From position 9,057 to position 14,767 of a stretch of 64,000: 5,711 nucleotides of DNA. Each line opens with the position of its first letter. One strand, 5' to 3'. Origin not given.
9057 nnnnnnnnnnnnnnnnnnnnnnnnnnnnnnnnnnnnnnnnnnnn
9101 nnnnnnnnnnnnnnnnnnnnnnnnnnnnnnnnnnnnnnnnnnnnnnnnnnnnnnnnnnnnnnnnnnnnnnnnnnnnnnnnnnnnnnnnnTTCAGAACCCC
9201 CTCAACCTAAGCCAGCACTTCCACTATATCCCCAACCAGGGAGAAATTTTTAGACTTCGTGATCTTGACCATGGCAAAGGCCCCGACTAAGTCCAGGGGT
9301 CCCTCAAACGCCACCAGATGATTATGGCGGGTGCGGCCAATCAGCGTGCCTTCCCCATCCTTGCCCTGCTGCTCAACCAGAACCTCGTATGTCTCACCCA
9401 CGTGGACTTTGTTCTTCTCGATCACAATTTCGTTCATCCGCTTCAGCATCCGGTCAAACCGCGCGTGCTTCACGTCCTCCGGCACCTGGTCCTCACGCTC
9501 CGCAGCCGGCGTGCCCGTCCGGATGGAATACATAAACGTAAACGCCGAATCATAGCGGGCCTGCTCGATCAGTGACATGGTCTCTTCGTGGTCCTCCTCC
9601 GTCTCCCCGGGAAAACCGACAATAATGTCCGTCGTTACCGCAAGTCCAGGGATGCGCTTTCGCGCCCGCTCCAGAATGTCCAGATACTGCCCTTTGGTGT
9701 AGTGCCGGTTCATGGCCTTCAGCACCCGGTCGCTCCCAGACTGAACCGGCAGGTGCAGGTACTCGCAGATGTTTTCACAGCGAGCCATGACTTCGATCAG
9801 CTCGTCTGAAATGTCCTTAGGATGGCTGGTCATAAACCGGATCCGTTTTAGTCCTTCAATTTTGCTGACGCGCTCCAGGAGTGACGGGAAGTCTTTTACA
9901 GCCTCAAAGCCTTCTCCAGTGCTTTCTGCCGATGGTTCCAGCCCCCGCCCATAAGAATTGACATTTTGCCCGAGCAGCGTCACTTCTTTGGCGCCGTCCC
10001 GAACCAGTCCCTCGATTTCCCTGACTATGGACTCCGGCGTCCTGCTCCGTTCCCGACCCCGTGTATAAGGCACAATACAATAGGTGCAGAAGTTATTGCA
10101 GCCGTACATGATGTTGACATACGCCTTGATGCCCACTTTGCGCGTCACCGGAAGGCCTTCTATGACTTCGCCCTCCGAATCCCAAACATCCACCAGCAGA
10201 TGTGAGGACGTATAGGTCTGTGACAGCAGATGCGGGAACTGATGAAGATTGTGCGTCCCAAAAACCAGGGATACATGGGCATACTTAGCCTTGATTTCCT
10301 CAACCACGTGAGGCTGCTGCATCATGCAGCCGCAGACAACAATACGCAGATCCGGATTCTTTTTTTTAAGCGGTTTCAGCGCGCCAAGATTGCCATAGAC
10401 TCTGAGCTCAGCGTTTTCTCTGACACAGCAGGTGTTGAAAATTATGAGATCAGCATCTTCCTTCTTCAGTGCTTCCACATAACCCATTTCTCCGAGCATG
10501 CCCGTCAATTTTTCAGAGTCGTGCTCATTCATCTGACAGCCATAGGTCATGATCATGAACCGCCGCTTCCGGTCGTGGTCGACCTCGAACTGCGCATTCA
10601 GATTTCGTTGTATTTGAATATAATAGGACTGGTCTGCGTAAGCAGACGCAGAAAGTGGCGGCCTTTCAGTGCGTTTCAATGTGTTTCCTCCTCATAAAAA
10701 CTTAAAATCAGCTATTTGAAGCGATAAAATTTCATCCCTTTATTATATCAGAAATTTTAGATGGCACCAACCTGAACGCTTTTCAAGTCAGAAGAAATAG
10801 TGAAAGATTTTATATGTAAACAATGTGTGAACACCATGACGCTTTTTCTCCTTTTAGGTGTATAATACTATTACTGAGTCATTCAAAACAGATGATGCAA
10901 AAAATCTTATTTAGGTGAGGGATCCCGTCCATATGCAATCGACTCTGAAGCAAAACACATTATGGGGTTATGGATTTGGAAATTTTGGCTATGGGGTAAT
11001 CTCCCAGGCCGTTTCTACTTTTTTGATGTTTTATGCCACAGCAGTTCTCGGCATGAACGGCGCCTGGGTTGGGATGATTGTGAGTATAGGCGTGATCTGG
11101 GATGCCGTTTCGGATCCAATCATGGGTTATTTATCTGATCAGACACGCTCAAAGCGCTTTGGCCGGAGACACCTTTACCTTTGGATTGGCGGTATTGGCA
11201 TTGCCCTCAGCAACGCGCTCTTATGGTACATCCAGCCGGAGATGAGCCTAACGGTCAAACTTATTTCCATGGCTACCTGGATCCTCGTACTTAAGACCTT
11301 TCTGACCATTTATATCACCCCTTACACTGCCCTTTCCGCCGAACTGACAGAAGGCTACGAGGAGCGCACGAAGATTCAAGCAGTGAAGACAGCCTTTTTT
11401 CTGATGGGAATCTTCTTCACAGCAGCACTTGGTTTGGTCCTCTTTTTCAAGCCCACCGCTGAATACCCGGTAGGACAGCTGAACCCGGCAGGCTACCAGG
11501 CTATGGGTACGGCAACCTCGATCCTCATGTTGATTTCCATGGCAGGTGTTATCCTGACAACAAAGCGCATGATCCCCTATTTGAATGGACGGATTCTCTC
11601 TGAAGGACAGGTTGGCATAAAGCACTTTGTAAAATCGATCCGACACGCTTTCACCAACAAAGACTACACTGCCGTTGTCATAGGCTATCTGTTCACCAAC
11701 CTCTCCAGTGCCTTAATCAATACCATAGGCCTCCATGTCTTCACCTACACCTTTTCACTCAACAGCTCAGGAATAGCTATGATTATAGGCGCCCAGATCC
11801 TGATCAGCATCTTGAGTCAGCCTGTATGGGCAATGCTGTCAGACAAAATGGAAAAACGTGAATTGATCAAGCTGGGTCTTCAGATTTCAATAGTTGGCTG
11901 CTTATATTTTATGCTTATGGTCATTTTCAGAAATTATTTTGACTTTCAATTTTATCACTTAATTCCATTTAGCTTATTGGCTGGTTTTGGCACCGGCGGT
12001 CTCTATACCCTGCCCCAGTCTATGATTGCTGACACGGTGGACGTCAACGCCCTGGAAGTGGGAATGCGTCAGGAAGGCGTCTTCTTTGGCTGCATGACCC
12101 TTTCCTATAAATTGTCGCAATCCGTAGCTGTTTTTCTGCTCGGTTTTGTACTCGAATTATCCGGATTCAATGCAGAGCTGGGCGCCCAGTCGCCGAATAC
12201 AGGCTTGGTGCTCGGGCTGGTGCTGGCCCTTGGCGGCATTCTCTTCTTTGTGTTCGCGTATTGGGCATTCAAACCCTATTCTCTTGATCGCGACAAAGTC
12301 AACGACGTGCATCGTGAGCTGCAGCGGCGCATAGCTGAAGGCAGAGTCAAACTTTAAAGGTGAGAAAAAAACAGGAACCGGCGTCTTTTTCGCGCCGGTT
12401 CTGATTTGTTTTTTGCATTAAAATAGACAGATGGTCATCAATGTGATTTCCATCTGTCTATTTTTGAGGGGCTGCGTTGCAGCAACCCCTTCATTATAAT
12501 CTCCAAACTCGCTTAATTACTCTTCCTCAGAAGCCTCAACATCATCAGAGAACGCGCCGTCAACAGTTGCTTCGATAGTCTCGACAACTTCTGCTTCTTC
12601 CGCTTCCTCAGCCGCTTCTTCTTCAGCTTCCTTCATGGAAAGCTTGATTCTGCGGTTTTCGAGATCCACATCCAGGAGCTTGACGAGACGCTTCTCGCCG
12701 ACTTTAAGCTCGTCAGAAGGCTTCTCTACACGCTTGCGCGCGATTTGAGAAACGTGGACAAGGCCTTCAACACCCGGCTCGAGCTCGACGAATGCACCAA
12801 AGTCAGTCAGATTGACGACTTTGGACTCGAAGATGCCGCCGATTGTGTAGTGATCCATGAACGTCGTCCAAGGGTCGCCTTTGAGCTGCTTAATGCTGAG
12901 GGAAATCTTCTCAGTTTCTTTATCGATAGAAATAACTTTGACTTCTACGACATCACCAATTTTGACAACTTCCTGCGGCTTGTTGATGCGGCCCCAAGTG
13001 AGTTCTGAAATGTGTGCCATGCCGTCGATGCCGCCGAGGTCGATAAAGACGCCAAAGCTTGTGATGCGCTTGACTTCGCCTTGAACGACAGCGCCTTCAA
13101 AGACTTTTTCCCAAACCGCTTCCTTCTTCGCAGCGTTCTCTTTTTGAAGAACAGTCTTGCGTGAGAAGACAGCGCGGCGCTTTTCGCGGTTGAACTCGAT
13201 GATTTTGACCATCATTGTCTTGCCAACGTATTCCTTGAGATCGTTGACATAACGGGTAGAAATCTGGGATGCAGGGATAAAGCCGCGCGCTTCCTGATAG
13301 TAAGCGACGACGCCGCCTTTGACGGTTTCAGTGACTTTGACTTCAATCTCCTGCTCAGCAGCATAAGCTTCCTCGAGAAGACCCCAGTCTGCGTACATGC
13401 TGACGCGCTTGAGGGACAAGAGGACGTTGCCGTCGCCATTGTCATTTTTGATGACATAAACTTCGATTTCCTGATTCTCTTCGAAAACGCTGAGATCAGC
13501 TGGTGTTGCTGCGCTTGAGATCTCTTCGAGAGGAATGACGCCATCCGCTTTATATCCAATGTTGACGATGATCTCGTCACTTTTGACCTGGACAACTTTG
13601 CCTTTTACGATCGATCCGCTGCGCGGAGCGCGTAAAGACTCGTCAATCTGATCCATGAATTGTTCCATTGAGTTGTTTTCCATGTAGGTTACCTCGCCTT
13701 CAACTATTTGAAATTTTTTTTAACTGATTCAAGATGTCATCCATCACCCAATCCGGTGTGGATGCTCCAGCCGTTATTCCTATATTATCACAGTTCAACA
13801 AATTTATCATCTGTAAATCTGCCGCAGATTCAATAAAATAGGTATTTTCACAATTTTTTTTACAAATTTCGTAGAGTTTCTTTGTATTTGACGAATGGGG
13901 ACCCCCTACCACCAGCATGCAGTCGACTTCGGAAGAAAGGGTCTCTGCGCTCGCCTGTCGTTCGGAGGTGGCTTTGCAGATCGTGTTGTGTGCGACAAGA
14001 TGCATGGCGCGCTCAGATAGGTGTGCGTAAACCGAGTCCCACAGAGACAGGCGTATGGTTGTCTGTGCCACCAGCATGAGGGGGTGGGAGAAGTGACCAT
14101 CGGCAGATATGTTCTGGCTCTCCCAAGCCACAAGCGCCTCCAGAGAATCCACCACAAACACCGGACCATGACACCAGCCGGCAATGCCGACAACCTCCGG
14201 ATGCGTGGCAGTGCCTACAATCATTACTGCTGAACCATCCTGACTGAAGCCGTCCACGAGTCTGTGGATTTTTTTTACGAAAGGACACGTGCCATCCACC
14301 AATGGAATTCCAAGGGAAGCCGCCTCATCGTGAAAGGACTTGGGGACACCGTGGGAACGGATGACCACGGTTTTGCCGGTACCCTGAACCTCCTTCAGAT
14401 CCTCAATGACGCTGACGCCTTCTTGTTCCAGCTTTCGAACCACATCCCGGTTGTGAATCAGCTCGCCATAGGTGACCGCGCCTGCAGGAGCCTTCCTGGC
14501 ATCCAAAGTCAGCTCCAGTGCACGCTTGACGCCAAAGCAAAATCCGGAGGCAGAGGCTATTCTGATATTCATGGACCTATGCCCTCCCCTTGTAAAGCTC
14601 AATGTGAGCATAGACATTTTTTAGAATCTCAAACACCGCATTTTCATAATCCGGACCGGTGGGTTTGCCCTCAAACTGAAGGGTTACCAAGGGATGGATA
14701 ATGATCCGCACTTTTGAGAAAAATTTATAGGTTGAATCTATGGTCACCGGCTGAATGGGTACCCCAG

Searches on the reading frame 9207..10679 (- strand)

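Call 57: search_protein_families(library=pfam, proteins=[window:9207-10679:-], max_evalue=0.00001)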
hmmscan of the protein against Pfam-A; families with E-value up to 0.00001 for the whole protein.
window:9207-10679:- (490 aa): 3 families
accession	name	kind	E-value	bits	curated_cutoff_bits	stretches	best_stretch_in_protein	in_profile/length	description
PF04055.27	Radical_SAM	-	3e-35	122.3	29.5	1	188-371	1-166/166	Radical SAM superfamily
PF00919.26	UPF0004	-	5.7e-28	97.2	27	1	40-141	1-98/98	Uncharacterized protein family UPF0004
PF01938.26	TRAM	-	4.5e-13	49.3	21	1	425-486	2-61/61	TRAM domain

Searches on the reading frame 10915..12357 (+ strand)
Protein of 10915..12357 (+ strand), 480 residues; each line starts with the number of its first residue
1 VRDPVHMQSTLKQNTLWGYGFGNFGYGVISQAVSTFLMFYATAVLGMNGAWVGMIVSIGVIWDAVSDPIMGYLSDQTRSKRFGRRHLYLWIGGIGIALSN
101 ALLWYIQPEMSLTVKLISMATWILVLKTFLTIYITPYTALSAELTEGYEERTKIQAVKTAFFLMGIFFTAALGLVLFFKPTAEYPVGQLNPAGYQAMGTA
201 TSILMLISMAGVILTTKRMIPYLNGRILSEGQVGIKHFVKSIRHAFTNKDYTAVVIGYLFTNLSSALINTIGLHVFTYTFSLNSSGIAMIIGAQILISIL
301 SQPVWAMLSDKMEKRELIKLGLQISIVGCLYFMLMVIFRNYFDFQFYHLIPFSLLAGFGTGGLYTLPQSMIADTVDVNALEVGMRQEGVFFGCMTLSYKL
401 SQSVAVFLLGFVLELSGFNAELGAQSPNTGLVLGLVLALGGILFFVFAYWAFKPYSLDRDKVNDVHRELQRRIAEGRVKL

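Call 57: search_protein_families(library=pfam, proteins=[window:10915-12357:+], max_evalue=0.00001)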
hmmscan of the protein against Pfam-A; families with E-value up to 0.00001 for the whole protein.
window:10915-12357:+ (480 aa): 2 families
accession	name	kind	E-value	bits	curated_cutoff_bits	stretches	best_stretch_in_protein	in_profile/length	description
PF13347.12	MFS_2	-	3.4e-66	224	27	1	18-459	1-427/427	MFS/sugar transport protein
PF07690.21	MFS_1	-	1.4e-17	64.1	33.4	2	255-447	2-171/347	Major Facilitator Superfamily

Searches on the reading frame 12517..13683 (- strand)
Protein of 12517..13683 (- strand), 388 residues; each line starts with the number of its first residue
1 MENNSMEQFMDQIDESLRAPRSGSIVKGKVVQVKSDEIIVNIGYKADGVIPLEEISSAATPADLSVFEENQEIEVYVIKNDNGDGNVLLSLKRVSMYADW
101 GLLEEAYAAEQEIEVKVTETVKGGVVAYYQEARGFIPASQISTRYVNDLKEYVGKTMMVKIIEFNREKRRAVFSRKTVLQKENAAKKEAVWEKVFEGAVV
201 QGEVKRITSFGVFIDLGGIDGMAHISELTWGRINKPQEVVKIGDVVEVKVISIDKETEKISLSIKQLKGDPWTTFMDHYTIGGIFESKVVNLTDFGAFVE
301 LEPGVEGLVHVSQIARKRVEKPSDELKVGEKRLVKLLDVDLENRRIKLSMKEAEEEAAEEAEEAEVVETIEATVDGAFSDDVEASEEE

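Call 57: search_protein_families(library=pfam, proteins=[window:12517-13683:-], max_evalue=0.00001)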
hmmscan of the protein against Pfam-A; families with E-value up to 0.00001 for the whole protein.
window:12517-13683:- (388 aa): 3 families
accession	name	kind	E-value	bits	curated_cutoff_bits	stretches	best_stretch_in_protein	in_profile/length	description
PF00575.29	S1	-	1.9e-68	227.2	22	4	193-265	1-74/74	S1 RNA binding domain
PF23459.1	S1_RRP5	-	8.7e-20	71.5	27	0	289-349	11-71/72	RRP5 S1 domain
PF21710.3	Spt6_S1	-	2.5e-10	41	27.5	0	193-265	13-87/91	Spt6, S1/OB domain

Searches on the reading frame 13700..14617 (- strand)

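Call 57: search_protein_families(library=pfam, proteins=[window:13700-14617:-], max_evalue=0.00001)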
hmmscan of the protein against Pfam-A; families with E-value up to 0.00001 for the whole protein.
window:13700-14617:- (305 aa): 1 family
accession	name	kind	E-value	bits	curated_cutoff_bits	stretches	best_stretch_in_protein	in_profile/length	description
PF02401.23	LYTB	-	1.8e-90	303.3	24.5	1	18-300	1-267/267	LytB protein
